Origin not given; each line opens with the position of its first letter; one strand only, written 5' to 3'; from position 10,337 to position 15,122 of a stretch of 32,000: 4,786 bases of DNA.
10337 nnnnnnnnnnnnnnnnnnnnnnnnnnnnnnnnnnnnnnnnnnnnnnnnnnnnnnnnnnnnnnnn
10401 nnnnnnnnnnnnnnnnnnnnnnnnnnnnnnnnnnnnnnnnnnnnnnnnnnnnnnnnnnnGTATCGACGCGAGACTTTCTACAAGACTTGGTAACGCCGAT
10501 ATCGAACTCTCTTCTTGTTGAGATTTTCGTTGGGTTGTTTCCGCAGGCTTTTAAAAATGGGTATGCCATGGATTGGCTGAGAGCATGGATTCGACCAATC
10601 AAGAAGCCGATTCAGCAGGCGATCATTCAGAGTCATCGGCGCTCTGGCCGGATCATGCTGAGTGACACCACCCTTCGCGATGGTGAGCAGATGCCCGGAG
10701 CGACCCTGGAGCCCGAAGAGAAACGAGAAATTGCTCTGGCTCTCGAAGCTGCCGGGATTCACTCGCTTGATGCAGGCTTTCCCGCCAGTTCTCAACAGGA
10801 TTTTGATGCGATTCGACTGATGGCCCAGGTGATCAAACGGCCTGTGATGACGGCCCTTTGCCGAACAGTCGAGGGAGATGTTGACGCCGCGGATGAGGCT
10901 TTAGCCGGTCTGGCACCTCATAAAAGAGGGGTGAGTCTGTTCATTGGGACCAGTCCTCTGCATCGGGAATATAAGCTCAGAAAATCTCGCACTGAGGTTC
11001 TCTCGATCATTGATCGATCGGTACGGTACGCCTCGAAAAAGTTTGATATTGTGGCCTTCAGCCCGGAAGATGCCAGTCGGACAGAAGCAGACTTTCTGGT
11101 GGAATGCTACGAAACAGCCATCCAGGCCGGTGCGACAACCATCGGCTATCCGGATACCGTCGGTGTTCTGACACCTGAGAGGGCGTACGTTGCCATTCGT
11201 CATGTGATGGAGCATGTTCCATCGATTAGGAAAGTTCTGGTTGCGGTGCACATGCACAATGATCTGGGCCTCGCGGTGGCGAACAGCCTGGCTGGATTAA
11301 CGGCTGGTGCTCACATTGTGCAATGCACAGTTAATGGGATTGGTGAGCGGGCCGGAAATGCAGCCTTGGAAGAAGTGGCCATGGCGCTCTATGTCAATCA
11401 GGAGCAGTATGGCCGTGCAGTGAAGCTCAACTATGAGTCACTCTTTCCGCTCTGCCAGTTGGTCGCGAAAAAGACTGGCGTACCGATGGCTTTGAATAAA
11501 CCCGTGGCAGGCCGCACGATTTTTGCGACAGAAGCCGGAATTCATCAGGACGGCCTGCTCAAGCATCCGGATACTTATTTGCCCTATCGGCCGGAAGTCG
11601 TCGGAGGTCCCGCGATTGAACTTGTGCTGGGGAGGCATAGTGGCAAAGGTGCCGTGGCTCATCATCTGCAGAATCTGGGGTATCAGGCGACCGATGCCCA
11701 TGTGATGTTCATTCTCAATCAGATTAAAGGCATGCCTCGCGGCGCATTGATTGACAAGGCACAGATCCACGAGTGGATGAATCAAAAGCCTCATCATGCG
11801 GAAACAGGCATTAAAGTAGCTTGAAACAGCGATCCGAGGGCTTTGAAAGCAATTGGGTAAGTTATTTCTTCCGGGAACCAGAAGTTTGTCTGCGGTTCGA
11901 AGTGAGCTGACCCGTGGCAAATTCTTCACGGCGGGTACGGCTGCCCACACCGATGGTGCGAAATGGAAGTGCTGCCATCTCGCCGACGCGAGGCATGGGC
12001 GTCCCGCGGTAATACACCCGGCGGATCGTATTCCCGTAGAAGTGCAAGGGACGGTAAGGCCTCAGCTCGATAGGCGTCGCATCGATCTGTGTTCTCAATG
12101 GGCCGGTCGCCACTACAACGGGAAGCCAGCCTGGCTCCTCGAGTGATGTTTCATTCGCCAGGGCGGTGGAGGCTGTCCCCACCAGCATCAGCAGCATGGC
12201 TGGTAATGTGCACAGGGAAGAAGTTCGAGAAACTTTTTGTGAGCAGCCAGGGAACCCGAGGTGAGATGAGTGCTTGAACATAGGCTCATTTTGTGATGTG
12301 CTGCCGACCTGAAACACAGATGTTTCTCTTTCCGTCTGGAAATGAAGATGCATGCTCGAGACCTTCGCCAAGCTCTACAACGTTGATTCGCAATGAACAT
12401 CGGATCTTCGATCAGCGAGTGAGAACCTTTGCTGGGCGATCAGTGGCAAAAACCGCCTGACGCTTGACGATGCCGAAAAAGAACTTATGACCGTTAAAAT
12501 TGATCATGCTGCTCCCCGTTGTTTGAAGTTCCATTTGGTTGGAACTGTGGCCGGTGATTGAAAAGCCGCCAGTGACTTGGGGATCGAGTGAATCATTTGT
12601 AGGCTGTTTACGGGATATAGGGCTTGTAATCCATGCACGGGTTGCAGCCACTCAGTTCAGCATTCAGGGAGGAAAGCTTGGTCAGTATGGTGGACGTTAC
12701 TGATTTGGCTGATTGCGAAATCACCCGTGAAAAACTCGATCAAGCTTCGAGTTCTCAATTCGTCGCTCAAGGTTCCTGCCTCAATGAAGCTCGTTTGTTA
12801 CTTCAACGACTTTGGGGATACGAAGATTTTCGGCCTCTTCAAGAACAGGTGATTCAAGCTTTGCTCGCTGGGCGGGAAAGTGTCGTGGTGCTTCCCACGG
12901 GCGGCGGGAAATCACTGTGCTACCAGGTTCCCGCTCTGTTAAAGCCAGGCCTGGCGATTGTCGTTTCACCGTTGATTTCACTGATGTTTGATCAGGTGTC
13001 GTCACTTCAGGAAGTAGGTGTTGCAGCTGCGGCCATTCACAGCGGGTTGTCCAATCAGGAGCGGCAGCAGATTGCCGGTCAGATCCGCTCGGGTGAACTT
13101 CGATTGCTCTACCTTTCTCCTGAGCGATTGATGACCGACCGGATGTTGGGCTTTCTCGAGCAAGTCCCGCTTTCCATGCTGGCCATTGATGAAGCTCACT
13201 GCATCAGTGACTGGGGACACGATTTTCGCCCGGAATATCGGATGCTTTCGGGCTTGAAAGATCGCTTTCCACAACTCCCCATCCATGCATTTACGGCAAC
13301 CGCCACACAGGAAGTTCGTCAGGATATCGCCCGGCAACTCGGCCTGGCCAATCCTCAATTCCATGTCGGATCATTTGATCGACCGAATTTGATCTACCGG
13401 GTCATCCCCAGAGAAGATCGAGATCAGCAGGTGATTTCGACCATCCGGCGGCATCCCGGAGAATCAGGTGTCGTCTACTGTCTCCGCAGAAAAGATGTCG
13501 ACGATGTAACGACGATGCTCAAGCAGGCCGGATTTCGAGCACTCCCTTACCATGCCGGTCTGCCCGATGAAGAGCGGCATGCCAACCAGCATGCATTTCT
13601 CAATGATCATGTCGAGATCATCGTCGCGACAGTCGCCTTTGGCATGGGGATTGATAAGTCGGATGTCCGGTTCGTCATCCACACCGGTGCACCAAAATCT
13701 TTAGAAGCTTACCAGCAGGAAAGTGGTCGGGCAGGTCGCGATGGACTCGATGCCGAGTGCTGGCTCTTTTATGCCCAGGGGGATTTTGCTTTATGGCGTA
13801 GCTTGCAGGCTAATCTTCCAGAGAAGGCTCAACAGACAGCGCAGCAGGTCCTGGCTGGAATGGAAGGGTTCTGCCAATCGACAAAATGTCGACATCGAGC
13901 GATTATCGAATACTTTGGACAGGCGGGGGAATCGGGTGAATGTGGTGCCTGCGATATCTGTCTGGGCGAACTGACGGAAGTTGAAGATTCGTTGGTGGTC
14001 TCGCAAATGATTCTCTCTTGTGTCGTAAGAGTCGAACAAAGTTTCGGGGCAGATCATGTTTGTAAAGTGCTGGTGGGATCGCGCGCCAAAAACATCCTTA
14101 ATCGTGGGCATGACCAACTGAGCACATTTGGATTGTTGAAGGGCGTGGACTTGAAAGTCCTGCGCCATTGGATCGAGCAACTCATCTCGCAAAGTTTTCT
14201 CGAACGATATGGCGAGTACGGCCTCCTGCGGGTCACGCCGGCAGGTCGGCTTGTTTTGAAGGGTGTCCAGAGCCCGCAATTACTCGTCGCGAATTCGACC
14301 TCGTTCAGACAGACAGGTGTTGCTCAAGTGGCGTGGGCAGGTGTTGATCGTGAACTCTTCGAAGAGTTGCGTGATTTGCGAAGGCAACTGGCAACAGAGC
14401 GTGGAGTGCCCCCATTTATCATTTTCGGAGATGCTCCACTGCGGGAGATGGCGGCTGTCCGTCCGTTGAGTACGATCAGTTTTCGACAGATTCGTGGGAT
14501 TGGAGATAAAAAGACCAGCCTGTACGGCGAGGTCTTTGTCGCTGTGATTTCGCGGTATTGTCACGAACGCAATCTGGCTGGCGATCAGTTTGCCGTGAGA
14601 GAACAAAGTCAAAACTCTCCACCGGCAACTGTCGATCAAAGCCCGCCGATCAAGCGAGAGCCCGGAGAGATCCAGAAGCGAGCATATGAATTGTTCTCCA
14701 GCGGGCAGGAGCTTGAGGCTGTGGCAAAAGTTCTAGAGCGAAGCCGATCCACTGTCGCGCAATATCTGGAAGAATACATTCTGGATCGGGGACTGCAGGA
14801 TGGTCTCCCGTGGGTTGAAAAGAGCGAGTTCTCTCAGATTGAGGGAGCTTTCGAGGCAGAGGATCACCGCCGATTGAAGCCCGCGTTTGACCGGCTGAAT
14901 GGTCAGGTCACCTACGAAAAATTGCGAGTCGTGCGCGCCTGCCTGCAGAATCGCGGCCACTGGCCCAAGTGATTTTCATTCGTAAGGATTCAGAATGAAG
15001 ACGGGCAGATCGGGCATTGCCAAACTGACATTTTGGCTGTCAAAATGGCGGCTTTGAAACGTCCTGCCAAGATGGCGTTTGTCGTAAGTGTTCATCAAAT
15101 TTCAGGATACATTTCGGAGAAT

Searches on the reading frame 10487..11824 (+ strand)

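Call 8: search_protein_families(library=pfam, proteins=[window:10487-11824:+], max_evalue=0.01)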
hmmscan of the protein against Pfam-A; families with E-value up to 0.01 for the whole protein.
window:10487-11824:+ (445 aa): 2 families
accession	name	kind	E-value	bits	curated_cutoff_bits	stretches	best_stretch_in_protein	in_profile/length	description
PF00682.25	HMGL-like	-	1.7e-83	280.4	29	1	56-325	2-259/260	HMGL-like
PF22617.1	HCS_D2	-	1.8e-17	63.9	27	1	341-416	2-77/82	Homocitrate synthase post-HMGL domain-like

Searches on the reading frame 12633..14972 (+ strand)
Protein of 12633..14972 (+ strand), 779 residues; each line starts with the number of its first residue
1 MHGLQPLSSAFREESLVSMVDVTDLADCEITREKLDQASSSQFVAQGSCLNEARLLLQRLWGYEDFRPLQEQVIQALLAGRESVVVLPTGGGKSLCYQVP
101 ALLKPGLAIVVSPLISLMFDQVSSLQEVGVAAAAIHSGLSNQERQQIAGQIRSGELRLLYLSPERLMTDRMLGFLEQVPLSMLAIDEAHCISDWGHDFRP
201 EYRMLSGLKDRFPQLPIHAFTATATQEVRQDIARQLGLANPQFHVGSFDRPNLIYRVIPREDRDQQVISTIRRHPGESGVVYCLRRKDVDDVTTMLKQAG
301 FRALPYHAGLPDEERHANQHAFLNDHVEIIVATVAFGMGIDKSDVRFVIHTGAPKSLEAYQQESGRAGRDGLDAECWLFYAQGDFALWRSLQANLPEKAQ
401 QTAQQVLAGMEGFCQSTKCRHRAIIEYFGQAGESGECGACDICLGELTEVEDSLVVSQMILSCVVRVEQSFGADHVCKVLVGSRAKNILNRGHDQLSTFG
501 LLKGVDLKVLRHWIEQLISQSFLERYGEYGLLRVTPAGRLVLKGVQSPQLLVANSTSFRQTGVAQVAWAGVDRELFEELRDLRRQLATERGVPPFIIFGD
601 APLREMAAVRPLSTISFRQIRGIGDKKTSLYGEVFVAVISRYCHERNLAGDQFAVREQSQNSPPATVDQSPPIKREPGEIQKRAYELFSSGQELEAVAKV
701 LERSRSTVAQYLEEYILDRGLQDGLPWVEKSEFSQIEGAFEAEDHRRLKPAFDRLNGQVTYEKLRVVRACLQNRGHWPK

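Call 8: search_protein_families(library=pfam, proteins=[window:12633-14972:+], max_evalue=0.01)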
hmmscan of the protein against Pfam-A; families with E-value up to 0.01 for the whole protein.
window:12633-14972:+ (779 aa): 6 families
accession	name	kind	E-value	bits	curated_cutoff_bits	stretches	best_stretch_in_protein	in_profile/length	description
PF09382.16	RQC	-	5.7e-27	94.3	23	1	449-547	3-102/114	RQC domain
PF00270.35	DEAD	-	2e-26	93.2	26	1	67-229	1-165/167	DEAD/DEAH box helicase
PF00271.37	Helicase_C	-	9.6e-25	87.4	23.5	1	266-371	5-110/110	Helicase conserved C-terminal domain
PF00570.28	HRDC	-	1.5e-19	70.1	23.8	1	573-639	2-68/68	HRDC domain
PF14493.12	HTH_40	-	1.9e-13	50.9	27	1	683-768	4-89/89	Helix-turn-helix domain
PF16124.10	RecQ_Zn_bind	-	5.2e-13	50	25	1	383-444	2-66/66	RecQ zinc-binding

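Call 96: find_encoding_contigs(protein=window:12633-14972:+, flank=10000, max_places=10)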
Protein window:12633-14972:+ (779 aa): 1 contig read that carries it; 1 place shown.
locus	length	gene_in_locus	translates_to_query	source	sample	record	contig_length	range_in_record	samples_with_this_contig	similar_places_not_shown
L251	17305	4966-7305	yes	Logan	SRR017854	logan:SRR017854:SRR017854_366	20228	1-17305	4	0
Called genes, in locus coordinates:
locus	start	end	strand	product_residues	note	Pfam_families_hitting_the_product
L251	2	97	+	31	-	?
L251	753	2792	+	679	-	PF00255:GSHPx (faint), PF00085:Thioredoxin (weak), PF00578:AhpC-TSA, PF08534:Redoxin, PF13905:Thioredoxin_8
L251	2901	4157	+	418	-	PF00682:HMGL-like, PF22617:HCS_D2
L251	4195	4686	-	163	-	-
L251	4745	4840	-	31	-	-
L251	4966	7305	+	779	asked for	PF00270:DEAD, PF00271:Helicase_C, PF16124:RecQ_Zn_bind, PF09382:RQC, PF00570:HRDC, PF14493:HTH_40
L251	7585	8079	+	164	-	PF27746:Small_heat_shock_put, PF00011:HSP20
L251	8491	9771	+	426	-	PF25917:BSH_RND, PF25973:BSH_CzcB (faint), PF25876:HH_MFP_RND, PF25944:Beta-barrel_RND, PF25967:RND-MFP_C, PF25975:CzcB_C (weak), PF25989:YknX_C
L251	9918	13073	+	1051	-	PF00873:ACR_tran, PF03176:MMPL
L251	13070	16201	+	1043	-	PF00873:ACR_tran, PF02355:SecD_SecF_C (faint)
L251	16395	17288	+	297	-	PF00069:Pkinase, PF07714:PK_Tyr_Ser-Thr, PF03109:ABC1, PF06293:Kdo, PF01163:RIO1 (weak), PF17667:Pkinase_fungal (weak)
